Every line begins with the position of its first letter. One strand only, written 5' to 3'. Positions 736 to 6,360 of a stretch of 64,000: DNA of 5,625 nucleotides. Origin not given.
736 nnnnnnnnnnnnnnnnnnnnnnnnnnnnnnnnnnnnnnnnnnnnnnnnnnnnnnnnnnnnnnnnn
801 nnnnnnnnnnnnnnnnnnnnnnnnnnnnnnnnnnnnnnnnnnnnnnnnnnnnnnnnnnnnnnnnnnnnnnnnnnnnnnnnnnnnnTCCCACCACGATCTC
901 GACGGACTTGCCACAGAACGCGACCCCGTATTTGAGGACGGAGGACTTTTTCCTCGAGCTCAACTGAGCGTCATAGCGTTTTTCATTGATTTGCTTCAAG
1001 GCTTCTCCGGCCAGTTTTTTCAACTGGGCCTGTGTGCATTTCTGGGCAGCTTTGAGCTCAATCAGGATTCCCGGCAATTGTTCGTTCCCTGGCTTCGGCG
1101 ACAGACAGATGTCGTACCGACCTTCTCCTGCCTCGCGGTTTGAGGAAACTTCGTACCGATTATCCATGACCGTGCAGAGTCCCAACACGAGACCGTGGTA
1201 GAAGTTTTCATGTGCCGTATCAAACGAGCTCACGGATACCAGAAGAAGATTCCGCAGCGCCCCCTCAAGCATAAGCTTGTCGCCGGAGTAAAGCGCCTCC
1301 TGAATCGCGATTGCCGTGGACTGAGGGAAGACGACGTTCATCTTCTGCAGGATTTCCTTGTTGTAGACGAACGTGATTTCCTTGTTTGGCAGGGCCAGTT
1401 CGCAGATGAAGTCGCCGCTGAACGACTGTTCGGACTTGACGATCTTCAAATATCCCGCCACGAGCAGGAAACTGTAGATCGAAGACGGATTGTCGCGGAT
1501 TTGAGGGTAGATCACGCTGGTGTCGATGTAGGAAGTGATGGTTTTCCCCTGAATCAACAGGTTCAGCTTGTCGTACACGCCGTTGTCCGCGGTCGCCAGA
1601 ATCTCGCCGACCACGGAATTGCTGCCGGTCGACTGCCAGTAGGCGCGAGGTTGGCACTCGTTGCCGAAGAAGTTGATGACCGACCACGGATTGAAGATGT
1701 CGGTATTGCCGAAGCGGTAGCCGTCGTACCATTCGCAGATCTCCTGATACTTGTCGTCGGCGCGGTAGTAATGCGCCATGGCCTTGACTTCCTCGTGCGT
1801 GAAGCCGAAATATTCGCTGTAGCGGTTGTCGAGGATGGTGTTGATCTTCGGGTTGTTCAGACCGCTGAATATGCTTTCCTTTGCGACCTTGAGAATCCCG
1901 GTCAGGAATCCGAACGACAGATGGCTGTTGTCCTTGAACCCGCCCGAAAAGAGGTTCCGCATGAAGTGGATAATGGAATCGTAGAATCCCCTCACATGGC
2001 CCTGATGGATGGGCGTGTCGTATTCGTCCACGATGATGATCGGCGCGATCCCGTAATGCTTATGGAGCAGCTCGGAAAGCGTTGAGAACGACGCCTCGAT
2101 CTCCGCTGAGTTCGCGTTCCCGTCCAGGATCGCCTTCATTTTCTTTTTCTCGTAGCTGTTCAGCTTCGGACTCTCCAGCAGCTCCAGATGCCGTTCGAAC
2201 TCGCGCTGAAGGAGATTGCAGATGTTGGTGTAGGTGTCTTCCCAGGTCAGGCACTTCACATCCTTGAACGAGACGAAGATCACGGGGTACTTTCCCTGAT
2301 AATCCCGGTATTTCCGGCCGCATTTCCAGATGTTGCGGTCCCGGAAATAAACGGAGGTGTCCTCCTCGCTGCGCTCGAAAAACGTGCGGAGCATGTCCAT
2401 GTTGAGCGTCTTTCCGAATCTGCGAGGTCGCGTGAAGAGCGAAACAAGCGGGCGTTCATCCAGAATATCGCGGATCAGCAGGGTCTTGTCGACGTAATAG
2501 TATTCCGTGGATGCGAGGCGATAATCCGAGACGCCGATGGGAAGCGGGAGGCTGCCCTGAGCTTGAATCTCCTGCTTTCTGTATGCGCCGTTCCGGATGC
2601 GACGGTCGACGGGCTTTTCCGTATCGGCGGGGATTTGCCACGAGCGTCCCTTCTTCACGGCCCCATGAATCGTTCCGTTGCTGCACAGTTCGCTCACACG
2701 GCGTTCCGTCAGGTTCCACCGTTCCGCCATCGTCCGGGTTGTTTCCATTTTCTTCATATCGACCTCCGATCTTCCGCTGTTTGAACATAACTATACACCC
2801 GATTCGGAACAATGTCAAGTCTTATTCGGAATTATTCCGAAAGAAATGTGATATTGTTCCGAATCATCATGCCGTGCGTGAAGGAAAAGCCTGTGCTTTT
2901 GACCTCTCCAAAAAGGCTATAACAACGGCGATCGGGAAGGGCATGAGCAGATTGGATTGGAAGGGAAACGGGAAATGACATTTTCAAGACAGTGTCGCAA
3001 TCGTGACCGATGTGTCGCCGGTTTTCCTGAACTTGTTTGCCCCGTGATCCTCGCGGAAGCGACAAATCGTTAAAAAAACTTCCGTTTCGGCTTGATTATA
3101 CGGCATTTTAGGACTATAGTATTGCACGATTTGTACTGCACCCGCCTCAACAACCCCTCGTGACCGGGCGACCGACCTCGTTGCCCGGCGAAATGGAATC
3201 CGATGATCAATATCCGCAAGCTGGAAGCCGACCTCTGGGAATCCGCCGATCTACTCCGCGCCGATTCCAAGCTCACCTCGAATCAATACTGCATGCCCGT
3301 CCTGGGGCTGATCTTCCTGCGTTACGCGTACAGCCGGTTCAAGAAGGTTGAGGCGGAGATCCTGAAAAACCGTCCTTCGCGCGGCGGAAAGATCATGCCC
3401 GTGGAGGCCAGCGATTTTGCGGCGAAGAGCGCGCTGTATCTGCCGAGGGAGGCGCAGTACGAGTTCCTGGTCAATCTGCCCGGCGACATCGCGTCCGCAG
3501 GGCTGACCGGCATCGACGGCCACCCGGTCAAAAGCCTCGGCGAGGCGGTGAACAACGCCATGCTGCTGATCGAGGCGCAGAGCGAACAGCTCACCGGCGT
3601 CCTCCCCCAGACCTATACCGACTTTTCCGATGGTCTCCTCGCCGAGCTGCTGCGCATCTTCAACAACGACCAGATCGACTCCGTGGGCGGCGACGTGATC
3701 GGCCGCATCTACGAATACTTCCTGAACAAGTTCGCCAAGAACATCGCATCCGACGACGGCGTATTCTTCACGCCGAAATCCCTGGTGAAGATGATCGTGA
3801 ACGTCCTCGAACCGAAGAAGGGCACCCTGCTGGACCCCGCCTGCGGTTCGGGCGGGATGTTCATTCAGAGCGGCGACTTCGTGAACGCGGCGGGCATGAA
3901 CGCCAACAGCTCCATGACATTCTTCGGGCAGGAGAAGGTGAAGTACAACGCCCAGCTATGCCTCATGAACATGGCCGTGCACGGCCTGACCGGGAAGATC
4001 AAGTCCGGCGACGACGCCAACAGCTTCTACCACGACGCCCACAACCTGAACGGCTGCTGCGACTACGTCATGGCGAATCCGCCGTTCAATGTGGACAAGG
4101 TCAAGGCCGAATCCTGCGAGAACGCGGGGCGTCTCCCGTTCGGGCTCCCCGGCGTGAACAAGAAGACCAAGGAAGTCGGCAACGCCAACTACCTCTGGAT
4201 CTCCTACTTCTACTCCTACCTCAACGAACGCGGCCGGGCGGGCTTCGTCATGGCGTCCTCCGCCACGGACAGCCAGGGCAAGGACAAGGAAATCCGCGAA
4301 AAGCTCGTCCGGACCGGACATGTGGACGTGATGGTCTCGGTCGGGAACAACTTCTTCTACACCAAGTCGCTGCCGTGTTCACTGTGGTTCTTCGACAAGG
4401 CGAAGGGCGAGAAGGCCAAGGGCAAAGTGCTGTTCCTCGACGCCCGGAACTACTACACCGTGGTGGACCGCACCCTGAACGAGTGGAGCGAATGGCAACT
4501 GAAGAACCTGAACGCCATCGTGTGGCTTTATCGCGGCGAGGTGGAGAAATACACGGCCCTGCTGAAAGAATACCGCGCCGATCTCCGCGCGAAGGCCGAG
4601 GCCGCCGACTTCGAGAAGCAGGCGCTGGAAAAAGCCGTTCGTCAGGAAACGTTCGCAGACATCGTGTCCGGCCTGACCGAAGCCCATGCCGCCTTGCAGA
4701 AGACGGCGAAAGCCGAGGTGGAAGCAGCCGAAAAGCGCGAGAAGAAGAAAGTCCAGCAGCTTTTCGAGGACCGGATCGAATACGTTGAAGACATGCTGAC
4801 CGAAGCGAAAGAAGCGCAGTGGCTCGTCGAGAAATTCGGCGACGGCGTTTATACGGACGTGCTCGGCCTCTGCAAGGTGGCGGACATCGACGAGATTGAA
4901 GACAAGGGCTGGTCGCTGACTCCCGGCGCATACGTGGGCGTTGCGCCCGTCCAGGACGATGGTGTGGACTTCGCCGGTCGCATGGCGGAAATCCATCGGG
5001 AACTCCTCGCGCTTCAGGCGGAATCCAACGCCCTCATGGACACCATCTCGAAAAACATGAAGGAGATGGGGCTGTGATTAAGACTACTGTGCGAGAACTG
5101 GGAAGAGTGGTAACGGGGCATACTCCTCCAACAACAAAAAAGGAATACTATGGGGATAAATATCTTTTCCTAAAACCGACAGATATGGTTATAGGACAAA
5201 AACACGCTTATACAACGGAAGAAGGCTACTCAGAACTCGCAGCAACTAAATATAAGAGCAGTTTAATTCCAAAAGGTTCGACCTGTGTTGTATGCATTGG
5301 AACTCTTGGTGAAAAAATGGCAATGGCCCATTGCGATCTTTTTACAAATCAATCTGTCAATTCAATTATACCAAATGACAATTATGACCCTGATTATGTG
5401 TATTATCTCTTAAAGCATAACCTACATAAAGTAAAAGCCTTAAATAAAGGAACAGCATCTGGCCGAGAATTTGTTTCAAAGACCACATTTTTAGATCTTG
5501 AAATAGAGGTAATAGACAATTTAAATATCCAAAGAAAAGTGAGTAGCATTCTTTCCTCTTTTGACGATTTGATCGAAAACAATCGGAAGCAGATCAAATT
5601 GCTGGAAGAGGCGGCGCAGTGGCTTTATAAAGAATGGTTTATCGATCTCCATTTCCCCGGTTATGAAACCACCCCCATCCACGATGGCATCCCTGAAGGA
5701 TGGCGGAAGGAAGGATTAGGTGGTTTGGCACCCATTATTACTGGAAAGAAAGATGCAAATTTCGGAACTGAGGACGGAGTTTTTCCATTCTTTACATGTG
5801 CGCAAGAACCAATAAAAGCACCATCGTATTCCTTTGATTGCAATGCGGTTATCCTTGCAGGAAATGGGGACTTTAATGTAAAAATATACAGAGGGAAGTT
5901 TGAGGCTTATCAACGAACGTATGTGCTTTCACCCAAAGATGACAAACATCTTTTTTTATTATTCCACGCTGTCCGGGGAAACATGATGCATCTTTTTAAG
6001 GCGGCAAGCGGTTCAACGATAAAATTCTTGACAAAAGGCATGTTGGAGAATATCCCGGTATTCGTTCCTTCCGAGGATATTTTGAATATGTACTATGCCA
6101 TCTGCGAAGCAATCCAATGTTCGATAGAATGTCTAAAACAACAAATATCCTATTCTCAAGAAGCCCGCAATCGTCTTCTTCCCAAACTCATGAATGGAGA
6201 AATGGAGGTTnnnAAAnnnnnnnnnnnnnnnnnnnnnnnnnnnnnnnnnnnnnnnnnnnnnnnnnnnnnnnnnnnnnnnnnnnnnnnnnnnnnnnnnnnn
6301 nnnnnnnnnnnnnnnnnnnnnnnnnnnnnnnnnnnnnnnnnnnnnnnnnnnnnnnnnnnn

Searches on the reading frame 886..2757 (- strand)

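Call 44: search_protein_families(library=pfam, proteins=[window:886-2757:-], max_evalue=0.001)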
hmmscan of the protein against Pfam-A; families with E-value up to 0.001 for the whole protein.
window:886-2757:- (624 aa): 2 families
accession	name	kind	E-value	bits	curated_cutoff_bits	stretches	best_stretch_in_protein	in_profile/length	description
PF09820.16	AAA-ATPase_like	-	1.2e-40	139.9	26.1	1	73-297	1-201/201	Predicted AAA-ATPase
PF08011.17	PDDEXK_9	-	4.8e-18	65.5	25.5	1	516-621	2-102/105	PD-(D/E)XK nuclease superfamily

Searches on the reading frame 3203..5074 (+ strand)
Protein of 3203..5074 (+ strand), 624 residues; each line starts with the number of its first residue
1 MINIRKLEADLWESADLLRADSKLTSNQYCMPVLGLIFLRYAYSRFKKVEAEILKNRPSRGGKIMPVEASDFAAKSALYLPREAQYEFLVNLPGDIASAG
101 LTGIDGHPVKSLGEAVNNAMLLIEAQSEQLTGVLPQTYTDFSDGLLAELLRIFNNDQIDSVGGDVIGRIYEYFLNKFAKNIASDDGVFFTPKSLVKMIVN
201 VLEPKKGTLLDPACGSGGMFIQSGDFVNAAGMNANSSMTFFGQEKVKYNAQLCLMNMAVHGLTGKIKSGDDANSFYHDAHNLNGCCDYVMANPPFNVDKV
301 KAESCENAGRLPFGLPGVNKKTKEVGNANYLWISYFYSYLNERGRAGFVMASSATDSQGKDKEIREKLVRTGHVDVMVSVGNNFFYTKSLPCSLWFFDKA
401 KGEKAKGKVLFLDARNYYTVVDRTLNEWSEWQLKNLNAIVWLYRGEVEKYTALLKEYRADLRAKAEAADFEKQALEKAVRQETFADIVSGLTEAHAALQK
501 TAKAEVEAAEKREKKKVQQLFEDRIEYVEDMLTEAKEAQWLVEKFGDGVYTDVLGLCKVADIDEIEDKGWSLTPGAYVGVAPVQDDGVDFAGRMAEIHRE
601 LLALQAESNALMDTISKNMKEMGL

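Call 45: search_protein_families(library=pfam, proteins=[window:3203-5074:+], max_evalue=0.001)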
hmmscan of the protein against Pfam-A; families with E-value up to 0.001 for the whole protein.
window:3203-5074:+ (624 aa): 3 families
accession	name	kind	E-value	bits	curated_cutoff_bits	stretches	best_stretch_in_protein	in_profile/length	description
PF02384.22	N6_Mtase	-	1.6e-72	244.9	20.4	1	163-439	3-271/311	N-6 DNA Methylase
PF12161.14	HsdM_N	-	1.1e-11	45.9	24.5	1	7-142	1-116/135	HsdM N-terminal domain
PF07669.17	Eco57I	-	0.00089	19.8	25.3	0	265-383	55-169/171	Eco57I restriction-modification methylase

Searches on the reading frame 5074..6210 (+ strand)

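Call 45: search_protein_families(library=pfam, proteins=[window:5074-6210:+], max_evalue=0.001)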
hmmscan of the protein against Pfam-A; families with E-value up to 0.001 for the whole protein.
window:5074-6210:+ (379 aa): 1 family
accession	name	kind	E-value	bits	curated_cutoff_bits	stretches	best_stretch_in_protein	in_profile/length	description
PF01420.25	Methylase_S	-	1.2e-21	78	22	2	6-178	9-167/168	Type I restriction modification DNA specificity domain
